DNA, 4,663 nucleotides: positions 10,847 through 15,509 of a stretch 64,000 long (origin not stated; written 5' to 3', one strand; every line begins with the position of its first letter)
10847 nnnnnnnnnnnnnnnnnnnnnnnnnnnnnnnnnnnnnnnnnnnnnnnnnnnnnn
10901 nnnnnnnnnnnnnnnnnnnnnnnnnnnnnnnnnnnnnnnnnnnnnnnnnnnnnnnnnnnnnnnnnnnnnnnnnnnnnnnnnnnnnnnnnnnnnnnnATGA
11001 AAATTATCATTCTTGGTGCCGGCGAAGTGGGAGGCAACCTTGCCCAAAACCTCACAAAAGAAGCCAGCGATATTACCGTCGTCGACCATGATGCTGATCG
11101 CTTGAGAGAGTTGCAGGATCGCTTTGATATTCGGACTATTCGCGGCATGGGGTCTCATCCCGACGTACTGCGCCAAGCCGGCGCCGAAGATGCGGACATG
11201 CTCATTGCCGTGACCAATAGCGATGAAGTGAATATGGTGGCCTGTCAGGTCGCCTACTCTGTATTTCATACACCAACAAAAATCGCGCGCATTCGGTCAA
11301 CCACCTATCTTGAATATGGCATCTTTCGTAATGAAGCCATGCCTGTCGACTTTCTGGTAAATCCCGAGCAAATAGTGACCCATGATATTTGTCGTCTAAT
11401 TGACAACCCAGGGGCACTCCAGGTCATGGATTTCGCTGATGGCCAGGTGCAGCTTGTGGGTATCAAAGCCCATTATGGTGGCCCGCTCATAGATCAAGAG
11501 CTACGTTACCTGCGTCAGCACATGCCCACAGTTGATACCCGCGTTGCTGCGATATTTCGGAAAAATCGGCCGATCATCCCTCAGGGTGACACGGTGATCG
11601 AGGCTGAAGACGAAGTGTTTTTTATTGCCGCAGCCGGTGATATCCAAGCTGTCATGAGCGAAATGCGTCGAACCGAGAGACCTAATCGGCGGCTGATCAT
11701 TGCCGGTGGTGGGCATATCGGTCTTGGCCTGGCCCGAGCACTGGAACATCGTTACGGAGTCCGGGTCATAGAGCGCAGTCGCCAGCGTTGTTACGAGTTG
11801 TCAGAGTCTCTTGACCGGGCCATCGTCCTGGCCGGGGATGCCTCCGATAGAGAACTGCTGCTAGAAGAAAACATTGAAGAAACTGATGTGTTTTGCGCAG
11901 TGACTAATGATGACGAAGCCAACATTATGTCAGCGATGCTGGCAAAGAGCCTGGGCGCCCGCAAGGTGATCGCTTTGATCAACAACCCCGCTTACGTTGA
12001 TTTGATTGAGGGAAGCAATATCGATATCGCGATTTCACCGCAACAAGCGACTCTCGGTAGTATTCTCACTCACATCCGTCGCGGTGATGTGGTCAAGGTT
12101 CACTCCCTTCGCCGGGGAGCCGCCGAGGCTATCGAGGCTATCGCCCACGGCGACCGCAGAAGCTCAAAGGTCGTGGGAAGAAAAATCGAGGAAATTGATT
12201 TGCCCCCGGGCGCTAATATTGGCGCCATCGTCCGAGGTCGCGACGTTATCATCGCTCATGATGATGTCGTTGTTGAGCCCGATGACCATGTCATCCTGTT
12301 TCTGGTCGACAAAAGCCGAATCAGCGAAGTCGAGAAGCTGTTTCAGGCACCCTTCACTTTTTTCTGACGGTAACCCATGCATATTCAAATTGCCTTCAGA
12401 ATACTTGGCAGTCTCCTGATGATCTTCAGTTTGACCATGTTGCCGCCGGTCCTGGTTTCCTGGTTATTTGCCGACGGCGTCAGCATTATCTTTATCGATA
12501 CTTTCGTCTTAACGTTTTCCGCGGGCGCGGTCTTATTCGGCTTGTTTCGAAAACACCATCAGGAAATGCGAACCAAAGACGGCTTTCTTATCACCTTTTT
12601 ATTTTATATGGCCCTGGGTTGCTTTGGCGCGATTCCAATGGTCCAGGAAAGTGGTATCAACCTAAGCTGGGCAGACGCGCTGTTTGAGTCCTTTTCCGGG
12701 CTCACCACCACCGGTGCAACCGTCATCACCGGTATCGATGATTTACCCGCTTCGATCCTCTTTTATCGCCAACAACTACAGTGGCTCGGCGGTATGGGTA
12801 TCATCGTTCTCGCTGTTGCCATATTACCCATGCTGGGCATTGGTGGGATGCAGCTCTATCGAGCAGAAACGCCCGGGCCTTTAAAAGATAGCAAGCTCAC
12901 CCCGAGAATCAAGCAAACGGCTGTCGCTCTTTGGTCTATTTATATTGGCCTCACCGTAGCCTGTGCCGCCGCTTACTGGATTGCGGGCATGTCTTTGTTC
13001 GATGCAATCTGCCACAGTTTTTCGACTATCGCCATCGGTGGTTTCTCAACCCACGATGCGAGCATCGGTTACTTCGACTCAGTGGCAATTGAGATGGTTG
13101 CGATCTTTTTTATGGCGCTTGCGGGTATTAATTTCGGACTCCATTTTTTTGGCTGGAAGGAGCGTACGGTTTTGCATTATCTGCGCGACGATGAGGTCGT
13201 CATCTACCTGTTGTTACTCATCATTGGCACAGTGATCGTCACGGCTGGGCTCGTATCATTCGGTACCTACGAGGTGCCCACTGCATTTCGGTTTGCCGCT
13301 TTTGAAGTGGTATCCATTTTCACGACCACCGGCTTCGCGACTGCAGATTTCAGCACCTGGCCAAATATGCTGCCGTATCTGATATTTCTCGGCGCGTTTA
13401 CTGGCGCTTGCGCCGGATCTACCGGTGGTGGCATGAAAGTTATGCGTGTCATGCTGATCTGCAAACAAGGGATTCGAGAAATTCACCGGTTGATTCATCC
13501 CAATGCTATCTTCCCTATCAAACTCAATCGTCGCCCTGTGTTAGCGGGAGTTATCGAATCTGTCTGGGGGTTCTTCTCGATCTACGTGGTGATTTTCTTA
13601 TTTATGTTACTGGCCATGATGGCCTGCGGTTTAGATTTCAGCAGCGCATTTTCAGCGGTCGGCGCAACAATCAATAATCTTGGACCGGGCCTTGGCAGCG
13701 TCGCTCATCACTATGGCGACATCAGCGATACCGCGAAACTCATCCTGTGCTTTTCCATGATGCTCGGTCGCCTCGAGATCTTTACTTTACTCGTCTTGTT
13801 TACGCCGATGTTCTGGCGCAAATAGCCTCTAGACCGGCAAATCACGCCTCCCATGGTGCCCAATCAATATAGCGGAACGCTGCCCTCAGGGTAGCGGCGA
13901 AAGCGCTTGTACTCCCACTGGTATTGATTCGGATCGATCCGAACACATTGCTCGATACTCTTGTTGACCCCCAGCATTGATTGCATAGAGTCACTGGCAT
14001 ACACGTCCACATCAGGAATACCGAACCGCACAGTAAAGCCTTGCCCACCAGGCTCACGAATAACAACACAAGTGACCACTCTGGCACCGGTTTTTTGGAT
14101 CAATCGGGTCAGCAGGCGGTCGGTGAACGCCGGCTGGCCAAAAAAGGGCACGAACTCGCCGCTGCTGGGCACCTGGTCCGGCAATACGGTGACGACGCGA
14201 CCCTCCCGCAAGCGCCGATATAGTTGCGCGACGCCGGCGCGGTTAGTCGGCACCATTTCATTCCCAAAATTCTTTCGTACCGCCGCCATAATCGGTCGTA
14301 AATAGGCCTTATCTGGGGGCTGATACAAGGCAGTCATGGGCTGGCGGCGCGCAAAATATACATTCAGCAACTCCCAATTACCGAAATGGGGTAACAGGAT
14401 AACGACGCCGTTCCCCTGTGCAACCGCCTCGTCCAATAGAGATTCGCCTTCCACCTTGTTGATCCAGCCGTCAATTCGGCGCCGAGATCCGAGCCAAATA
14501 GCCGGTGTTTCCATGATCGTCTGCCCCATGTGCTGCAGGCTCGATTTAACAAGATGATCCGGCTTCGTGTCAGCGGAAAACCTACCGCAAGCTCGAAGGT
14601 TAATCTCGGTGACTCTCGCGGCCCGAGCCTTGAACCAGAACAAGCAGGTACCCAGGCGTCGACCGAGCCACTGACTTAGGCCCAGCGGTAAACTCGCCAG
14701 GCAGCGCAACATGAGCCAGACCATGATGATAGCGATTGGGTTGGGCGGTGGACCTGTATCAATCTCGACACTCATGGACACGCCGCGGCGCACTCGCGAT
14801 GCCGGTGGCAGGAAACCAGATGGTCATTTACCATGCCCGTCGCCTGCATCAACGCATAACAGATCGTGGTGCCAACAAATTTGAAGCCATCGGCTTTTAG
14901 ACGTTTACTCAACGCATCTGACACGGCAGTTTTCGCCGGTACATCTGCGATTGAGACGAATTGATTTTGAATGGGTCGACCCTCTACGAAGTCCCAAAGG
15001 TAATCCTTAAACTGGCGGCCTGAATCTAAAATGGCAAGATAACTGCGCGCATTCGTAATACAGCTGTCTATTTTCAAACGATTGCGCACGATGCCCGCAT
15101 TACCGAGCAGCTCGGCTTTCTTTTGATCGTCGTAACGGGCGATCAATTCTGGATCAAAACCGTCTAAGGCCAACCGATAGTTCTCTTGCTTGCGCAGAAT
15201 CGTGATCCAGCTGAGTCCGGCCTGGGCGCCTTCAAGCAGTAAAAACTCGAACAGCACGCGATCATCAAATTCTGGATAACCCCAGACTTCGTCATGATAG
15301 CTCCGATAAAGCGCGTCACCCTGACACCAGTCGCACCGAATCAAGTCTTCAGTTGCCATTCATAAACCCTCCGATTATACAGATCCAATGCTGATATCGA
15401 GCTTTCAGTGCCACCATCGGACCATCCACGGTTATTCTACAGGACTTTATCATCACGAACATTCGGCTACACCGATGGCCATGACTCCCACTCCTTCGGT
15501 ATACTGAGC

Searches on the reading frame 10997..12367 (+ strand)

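Call 36: search_protein_families(library=pfam, proteins=[window:10997-12367:+], max_evalue=0.00001)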
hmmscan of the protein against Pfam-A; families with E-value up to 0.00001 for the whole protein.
window:10997-12367:+ (456 aa): 7 families
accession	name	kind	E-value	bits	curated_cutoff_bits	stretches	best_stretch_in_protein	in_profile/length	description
PF02254.24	TrkA_N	-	1.1e-54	184.1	23.8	2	3-106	1-103/116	TrkA-N domain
PF02080.26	TrkA_C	-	1.8e-23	82.7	27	2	155-222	3-69/71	TrkA-C domain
PF13241.12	NAD_binding_7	-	3.8e-11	43.9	22.1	0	2-84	9-80/104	Putative NAD(P)-binding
PF01488.26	Shikimate_DH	-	1.5e-08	35.2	24.3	0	2-77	14-87/138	Shikimate / quinate 5-dehydrogenase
PF03435.24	Sacchrp_dh_NADP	-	1.9e-08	35.1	25.1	0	3-42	1-42/129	Saccharopine dehydrogenase NADP binding domain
PF03807.23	F420_oxidored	-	1.4e-07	32.5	21.6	0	2-48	1-49/94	NADP oxidoreductase coenzyme F420-dependent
PF00070.33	Pyr_redox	-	2.8e-06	28.2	22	0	2-36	1-35/82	Pyridine nucleotide-disulphide oxidoreductase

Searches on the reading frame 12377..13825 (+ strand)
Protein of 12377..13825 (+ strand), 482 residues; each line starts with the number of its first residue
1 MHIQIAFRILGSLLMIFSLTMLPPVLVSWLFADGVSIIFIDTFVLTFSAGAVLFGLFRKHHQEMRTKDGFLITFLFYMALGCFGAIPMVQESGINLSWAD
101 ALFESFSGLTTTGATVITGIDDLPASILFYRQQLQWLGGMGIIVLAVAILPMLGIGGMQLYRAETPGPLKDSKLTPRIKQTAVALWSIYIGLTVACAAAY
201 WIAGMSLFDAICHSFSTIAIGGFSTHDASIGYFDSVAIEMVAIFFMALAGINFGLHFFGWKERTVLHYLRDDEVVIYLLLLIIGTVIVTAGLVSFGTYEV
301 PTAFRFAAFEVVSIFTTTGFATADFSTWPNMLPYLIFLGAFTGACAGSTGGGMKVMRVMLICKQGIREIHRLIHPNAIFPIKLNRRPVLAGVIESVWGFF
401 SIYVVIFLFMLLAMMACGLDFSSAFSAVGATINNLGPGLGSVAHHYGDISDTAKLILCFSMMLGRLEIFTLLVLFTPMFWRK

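Call 36: search_protein_families(library=pfam, proteins=[window:12377-13825:+], max_evalue=0.00001)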
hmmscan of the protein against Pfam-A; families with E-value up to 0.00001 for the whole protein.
window:12377-13825:+ (482 aa): 1 family
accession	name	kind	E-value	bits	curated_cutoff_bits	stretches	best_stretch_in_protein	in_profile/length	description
PF02386.22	TrkH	-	3.5e-94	316.5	27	1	39-480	5-500/502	Cation transport protein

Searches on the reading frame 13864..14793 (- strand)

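Call 36: search_protein_families(library=pfam, proteins=[window:13864-14793:-], max_evalue=0.00001)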
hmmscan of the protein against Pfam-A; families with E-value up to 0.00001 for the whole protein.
window:13864-14793:- (309 aa): 1 family
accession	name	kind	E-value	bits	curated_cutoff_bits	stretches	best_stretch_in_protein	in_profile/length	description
PF03279.18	Lip_A_acyltrans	-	7.2e-52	176.8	22.3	1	24-299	18-294/295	Bacterial lipid A biosynthesis acyltransferase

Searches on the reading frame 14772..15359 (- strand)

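Call 36: search_protein_families(library=pfam, proteins=[window:14772-15359:-], max_evalue=0.00001)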
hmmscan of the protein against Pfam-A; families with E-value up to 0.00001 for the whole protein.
window:14772-15359:- (195 aa): 1 family
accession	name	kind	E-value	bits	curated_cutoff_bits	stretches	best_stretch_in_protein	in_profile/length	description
PF03352.18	Adenine_glyco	-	3.1e-75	252.3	25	1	11-187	1-177/177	Methyladenine glycosylase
